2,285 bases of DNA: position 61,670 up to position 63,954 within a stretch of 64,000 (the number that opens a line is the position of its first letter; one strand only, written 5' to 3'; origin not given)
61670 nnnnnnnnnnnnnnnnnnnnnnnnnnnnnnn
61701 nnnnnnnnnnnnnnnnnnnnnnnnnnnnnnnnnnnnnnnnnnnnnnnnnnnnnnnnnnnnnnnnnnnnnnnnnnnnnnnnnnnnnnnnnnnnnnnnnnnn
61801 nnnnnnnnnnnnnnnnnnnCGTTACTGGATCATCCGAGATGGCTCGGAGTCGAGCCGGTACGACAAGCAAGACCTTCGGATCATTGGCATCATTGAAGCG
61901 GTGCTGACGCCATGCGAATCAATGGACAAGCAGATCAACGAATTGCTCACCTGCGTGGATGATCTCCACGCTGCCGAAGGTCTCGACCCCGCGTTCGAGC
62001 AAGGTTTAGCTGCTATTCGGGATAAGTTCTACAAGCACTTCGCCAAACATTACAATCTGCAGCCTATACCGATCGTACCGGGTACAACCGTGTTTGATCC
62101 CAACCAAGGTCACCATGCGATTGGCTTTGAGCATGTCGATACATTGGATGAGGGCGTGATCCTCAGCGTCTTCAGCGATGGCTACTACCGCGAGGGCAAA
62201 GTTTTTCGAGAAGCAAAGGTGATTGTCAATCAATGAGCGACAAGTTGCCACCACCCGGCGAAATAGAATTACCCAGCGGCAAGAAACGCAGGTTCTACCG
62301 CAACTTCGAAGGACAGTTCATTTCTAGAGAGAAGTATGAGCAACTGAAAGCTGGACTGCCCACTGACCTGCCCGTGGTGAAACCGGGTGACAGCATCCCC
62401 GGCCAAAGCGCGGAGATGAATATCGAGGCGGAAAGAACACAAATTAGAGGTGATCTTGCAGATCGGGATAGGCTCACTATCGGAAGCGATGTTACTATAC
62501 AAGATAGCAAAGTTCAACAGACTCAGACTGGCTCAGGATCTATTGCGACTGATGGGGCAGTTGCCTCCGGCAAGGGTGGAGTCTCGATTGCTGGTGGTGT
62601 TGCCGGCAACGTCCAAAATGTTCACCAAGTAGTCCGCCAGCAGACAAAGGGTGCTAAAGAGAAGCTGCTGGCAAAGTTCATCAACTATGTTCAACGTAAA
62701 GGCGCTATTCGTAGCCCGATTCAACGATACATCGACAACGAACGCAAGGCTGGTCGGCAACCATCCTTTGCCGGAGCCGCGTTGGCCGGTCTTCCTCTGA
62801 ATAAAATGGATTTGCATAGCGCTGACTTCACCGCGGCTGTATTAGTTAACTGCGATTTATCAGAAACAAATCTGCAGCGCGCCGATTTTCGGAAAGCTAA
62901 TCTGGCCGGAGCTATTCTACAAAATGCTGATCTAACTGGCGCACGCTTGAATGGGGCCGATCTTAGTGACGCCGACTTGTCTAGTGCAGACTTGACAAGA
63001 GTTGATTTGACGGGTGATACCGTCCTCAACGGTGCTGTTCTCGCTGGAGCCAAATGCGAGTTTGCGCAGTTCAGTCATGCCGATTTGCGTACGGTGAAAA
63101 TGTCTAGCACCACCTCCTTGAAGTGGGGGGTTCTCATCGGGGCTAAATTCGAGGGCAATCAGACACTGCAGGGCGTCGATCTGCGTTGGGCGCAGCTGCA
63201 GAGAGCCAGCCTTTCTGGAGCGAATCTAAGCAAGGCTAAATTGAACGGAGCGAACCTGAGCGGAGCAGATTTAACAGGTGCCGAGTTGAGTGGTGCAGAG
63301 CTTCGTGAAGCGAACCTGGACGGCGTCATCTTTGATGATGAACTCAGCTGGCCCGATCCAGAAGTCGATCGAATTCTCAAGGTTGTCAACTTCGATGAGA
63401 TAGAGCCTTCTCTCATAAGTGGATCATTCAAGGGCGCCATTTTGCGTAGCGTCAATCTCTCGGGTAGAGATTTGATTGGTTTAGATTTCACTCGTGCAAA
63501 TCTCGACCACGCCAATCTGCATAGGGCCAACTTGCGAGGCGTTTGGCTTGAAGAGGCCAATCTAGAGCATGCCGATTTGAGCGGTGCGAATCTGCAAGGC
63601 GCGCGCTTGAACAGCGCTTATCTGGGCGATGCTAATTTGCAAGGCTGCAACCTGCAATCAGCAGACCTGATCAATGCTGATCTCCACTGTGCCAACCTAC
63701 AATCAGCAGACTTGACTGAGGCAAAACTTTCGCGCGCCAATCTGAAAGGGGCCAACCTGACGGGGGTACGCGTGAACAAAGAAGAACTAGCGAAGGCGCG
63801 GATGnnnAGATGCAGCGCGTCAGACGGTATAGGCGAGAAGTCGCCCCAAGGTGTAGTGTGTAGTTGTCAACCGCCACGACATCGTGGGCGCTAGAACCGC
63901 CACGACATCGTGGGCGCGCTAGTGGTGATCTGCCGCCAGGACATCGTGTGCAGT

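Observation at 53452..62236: Tandemly duplicated three-gene module (SPFH, beta-sandwich plus SPFH-like, TPR-like), with the second copy in lower-GC DNA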

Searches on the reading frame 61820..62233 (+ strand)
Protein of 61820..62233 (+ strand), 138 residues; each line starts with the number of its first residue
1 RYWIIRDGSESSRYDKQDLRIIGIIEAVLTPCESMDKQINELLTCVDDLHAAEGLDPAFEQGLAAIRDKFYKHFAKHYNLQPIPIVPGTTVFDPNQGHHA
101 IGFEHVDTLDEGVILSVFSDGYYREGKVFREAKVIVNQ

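Call 60: search_solved_structures(query=window:61820-62233:+, max_evalue=1, show_alignments=3)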
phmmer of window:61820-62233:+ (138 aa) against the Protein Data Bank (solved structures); distinct sequences matched with E-value up to 1: 4.
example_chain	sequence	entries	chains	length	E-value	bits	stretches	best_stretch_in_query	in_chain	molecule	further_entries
3a6m_A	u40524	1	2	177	0.0014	21.7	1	33-137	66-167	Protein grpE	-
1dkg_A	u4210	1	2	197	0.0016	21.6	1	33-136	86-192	NUCLEOTIDE EXCHANGE FACTOR GRPE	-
9kl7_A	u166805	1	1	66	0.33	14.1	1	63-95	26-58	Protein LG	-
2bzg_A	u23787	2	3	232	0.81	12.8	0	69-99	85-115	THIOPURINE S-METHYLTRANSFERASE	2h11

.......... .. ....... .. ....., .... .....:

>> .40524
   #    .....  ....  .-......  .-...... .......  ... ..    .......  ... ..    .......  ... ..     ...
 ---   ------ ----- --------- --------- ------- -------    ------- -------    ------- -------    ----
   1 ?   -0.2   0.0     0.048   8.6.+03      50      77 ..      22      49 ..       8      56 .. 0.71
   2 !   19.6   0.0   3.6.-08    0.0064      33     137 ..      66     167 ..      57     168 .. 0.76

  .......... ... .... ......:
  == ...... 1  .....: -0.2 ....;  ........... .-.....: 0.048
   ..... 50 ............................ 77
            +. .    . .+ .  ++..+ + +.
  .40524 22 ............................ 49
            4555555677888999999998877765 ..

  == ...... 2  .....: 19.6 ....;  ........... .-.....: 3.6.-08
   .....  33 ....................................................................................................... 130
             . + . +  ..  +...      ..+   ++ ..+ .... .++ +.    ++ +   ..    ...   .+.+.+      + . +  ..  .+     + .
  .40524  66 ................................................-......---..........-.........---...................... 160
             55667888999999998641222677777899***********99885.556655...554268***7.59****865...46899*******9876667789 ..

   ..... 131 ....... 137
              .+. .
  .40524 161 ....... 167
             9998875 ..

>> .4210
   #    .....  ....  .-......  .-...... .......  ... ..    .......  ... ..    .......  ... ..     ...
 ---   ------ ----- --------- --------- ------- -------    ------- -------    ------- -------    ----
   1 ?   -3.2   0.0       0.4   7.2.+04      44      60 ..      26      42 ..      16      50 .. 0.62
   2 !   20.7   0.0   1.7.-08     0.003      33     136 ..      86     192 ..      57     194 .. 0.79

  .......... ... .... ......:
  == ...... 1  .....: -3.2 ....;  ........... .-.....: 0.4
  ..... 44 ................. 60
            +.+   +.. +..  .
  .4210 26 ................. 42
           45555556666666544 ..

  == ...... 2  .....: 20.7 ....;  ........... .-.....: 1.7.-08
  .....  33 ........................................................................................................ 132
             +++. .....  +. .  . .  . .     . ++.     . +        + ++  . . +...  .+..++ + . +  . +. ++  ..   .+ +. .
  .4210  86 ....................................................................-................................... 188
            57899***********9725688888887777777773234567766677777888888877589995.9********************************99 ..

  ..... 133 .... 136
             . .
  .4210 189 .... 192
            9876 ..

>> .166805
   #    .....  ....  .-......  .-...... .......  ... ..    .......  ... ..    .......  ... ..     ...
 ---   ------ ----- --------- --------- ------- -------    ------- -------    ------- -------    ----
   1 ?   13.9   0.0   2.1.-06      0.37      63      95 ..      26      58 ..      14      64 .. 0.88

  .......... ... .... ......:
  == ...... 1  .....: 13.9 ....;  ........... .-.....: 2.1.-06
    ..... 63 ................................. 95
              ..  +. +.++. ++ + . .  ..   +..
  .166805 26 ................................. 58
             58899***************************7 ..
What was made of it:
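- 60761..62236 (+): C2: a 491-aa adaptor homologous to C1 over the TPR array and the first part of the beta domain, with an added C-terminal GrpE-like domain (residues about 378-491, nt about 61892-62233). Aligns to E. coli GrpE residues 86-192 (call 60).
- On GrpE nucleotide-exchange factor: Aligns to 1dkg residues 86-192 and 3a6m residues 66-167 (call 60).
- Closest known: GrpE nucleotide-exchange factor. Same: They align to the helical-bundle and beta-domain part of GrpE, which contacts the DnaK ATPase domain (call 60).
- It aligns to E. coli GrpE residues 86-192 and keeps the FDPN.H.A and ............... motifs (call 60).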

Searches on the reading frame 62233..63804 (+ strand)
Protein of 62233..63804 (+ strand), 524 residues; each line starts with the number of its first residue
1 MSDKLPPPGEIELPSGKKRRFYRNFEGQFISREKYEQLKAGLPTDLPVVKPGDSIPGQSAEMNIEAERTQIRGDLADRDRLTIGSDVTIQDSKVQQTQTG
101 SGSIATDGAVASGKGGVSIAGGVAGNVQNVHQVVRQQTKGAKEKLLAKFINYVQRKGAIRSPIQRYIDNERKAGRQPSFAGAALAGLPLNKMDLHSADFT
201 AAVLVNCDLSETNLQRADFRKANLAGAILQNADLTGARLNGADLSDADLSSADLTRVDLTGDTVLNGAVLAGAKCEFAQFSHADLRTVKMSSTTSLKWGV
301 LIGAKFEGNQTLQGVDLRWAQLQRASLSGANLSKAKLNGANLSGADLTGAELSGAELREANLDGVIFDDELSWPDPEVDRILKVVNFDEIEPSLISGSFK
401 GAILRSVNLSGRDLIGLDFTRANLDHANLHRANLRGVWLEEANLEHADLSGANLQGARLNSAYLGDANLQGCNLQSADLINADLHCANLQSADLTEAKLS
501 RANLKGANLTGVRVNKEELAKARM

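Call 6: search_protein_families(library=pfam, proteins=[window:62233-63804:+], max_evalue=1)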
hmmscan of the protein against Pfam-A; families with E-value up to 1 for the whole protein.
window:62233-63804:+ (524 aa): 5 families
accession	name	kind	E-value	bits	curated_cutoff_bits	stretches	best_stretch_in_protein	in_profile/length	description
PF00805.28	Pentapeptide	-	5.7e-72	237.1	20.2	9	325-364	1-40/40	Pentapeptide repeats (8 copies)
PF13599.13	Pentapeptide_4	-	3.5e-34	117.1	38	5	178-248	7-77/78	Pentapeptide repeat region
PF13576.12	Pentapeptide_3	-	6.9e-25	87.4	27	5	210-248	2-43/48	Pentapeptide repeats (9 copies)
PF25296.1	Decapeptide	-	2.7e-10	40.4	45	2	193-258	6-71/74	Decapeptide repeat region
PF05554.16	Novirhabdo_Nv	-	0.18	12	25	0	177-230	5-57/122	Viral hemorrhagic septicemia virus non-virion protein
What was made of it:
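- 62233..63807 (+): Pentapeptide-repeat protein of 524 aa. Its start overlaps the C2 stop codon (ATGA). It is the fourth gene of copy 2. Pentapeptide E 5.7e-72 (call 6).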

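Call 10: search_protein_families(library=ncbifam, proteins=[window:62233-63804:+], max_evalue=0.1)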
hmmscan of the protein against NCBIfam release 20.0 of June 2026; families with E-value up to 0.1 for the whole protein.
window:62233-63804:+ (524 aa): 19 families
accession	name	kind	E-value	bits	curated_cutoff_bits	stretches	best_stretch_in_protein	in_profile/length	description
NF052603.1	penta_Alr5209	equivalog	2.6e-50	169.3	125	5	398-478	14-94/113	Alr5209 family pentapeptide repeat protein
NF047416.1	penta_HetL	equivalog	2.9e-49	167.5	260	2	177-364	13-210/218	heterocyst differentiation pentapeptide repeat protein HetL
NF011744.0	PRK15197.1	equivalog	8e-35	120.4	274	4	182-274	179-271/291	SPI-2 type III secretion system effector PipB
NF011743.0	PRK15196.1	equivalog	3.7e-33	114.9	354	4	244-369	159-286/350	type III secretion system effector PipB2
NF000349.1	mfpA_AE000516.2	equivalog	2.6e-27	95.8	360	3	442-517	92-167/183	pentapeptide repeat protein MfpA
NF033086.2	penta_rpt_Qnr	equivalog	2.5e-24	86.2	240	3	397-516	71-195/211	Qnr family pentapeptide repeat protein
NF000071.4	penta_rpt_QnrA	exception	4.2e-21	75.7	450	3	396-514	66-179/218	QnrA family quinolone resistance pentapeptide repeat protein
NF012152.0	penta_rpt_QnrC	exception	5.3e-21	75.6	500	2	408-510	58-155/221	QnrC family quinolone resistance pentapeptide repeat protein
NF000056.3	penta_rpt_QnrS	exception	3e-20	72.8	460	3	404-504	8-104/218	QnrS family quinolone resistance pentapeptide repeat protein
NF038182.1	penta_rpt_SmQnr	exception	1e-19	71.2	460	4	419-510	112-198/215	SmQnr family pentapeptide repeat protein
NF033375.2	penta_rpt_QnrE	exception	2.6e-19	70.1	480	3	271-461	16-198/214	QnrE family quinolone resistance pentapeptide repeat protein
NF012151.0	penta_rpt_QnrAS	exception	4.8e-19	69.3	490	3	408-516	58-161/218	QnrAS family quinolone resistance pentapeptide repeat protein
NF000421.1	penta_rpt_QnrVC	exception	4.8e-19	69.2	460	3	405-512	55-157/218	QnrVC family quinolone resistance pentapeptide repeat protein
NF000420.1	penta_rpt_QnrB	exception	1.3e-16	61.2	460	3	171-291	48-172/214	QnrB family quinolone resistance pentapeptide repeat protein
NF000139.2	penta_rpt_QnrD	exception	3.6e-16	59.8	425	3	181-283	58-164/214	QnrD family quinolone resistance pentapeptide repeat protein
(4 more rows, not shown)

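Call 11: search_protein_families(library=padloc, proteins=[window:62233-63804:+], max_evalue=0.1)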
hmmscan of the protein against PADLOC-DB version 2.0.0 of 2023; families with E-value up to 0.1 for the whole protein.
window:62233-63804:+ (524 aa): 0 families
